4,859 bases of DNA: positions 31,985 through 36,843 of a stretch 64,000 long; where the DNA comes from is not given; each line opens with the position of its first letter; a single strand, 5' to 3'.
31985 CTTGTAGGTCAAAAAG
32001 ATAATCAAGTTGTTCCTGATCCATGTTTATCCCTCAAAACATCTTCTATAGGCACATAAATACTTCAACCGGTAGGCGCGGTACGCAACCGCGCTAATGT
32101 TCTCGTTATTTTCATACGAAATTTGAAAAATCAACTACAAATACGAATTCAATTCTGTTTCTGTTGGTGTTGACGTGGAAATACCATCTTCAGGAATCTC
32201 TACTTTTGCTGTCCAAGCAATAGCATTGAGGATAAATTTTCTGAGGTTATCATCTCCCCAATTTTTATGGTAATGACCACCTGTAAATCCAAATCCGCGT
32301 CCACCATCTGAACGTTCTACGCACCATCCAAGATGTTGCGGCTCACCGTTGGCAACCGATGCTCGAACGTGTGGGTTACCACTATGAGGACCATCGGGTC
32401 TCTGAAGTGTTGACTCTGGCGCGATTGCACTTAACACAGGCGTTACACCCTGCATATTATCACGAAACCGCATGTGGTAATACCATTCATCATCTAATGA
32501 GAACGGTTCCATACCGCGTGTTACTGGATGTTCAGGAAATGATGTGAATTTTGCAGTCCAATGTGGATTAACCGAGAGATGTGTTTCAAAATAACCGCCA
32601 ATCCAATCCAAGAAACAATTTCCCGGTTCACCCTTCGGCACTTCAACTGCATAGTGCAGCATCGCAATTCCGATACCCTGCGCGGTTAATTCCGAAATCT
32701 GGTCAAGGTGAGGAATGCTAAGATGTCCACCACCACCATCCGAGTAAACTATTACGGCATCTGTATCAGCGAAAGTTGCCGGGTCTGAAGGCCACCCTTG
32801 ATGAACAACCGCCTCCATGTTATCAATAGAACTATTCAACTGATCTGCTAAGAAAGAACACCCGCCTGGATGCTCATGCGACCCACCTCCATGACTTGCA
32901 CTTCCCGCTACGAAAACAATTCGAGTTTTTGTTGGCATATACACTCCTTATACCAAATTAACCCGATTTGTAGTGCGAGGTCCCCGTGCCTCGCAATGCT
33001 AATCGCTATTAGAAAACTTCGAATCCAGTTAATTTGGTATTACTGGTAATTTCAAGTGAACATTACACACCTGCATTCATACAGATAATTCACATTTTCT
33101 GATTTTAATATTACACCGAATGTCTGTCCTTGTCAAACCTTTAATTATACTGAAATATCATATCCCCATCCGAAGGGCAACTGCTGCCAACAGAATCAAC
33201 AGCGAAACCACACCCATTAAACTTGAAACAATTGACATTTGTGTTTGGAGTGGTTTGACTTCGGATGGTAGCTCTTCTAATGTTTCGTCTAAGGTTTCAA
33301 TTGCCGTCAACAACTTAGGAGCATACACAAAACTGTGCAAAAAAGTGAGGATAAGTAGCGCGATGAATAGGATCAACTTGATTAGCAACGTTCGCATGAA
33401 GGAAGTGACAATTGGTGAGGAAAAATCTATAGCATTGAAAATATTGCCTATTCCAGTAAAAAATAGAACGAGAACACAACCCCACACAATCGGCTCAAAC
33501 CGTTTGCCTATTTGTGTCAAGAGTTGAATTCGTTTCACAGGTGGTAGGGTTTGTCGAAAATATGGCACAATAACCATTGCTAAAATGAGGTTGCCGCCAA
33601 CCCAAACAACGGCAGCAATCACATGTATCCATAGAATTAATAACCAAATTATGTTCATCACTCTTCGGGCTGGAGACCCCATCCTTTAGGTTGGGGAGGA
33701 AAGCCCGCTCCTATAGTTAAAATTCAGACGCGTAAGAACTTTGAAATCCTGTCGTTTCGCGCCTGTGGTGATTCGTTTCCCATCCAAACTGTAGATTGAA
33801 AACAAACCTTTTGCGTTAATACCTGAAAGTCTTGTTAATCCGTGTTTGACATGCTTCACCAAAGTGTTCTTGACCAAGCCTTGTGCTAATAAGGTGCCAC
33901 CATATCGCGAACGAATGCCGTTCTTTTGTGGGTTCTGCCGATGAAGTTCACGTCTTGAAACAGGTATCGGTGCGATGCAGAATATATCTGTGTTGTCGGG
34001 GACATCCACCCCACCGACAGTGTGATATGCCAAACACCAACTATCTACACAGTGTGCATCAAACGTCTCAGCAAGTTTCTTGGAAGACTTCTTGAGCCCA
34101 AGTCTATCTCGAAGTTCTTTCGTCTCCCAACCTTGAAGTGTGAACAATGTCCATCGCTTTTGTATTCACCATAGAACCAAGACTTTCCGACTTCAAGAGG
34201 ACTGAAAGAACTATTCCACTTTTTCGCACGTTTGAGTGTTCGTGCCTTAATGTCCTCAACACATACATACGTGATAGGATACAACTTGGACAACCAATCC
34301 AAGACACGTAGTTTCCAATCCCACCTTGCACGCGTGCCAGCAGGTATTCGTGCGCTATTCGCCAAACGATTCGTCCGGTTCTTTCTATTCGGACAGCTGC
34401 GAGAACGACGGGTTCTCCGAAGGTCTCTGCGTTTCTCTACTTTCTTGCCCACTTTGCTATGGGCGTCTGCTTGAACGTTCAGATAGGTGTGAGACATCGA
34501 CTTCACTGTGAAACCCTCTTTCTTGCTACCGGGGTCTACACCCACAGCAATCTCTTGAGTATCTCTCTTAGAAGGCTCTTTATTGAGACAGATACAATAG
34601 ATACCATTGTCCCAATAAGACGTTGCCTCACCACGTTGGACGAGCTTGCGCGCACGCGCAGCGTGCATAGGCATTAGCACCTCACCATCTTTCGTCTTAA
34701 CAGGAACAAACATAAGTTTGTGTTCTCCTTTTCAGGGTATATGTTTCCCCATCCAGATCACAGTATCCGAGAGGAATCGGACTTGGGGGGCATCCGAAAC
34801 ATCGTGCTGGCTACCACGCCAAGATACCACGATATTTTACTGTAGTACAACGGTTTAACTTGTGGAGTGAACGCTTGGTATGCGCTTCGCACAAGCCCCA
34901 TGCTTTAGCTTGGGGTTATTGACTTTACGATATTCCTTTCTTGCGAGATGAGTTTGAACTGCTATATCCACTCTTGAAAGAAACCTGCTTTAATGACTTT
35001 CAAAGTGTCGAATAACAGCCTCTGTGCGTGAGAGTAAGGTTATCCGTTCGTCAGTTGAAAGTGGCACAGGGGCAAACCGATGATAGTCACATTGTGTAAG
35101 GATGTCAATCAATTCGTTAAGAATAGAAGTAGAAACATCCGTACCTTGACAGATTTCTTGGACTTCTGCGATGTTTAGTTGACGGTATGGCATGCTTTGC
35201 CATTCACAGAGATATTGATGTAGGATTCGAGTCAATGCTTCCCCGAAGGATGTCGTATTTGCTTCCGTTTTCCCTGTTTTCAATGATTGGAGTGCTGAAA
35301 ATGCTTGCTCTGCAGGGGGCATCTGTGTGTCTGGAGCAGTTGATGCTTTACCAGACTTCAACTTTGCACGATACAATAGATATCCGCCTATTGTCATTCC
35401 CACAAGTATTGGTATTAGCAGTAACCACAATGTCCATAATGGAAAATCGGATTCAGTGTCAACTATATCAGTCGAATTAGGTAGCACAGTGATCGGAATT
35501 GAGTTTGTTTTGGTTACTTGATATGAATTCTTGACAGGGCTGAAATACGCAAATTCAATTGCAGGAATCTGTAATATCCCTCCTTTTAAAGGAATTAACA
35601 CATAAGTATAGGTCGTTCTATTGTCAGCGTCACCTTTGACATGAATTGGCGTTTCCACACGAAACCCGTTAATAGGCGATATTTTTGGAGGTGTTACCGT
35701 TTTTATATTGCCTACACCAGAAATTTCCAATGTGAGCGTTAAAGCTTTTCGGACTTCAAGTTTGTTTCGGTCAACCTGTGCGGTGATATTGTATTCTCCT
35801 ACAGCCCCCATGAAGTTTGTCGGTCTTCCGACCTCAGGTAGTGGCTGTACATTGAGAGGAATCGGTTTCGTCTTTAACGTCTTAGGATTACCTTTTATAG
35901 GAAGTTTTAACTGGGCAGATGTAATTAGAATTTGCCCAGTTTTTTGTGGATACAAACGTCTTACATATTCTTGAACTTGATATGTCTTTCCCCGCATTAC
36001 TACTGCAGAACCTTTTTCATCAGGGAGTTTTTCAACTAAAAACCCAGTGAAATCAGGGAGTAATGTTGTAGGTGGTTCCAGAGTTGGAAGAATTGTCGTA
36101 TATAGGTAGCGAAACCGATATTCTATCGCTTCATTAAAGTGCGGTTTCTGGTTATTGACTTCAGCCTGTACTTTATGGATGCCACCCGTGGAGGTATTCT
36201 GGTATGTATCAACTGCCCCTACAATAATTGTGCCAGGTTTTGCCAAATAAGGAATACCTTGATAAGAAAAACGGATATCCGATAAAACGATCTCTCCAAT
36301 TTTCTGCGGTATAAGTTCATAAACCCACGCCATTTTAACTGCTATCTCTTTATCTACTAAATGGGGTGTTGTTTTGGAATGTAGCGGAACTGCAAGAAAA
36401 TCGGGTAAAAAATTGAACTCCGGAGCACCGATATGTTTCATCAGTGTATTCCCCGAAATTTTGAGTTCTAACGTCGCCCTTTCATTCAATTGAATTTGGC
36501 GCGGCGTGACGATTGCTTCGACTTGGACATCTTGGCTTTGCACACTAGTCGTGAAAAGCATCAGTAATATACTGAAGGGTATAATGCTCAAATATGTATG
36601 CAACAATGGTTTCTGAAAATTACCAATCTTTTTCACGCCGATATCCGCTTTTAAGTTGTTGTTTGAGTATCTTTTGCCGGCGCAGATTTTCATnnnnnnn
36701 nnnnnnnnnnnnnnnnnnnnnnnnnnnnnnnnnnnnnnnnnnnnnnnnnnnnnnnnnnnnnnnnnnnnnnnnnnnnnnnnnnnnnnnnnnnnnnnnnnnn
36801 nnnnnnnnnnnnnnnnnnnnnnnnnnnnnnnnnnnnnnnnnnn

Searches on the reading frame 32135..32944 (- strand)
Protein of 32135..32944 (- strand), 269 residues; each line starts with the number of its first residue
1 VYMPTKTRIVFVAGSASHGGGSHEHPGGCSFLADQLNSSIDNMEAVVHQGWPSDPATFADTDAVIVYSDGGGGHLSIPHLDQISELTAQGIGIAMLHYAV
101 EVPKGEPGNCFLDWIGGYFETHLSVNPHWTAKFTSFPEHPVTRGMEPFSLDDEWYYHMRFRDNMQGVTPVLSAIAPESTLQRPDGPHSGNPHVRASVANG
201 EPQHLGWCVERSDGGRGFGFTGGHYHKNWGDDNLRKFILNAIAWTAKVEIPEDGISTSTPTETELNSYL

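Call 20: search_protein_families(library=pfam, proteins=[window:32135-32944:-], max_evalue=0.001)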
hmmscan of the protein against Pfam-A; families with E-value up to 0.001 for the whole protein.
window:32135-32944:- (269 aa): 1 family
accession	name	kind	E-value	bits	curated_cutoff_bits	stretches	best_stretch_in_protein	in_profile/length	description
PF06283.17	ThuA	-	5e-18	66.6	33.4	1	54-245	45-209/209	Trehalose utilisation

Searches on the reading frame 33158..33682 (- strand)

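Call 20: search_protein_families(library=pfam, proteins=[window:33158-33682:-], max_evalue=0.001)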
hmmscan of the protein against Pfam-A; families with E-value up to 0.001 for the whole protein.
window:33158-33682:- (174 aa): 2 families
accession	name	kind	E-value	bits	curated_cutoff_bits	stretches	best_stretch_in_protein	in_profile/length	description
PF05425.18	CopD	-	7e-11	42.9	32.1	1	57-168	2-103/105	Copper resistance protein D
PF13664.11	DUF4149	-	8.7e-05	23.2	24.6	1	23-126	2-95/102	Domain of unknown function (DUF4149)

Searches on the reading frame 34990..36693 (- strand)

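Call 20: search_protein_families(library=pfam, proteins=[window:34990-36693:-], max_evalue=0.001)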
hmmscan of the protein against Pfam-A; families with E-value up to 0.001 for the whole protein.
window:34990-36693:- (567 aa): 1 family
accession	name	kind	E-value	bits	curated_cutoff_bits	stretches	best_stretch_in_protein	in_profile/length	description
PF13584.12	BatD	-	5.3e-27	94.7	24.1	3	305-403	1-92/92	BatD DUF11 like domain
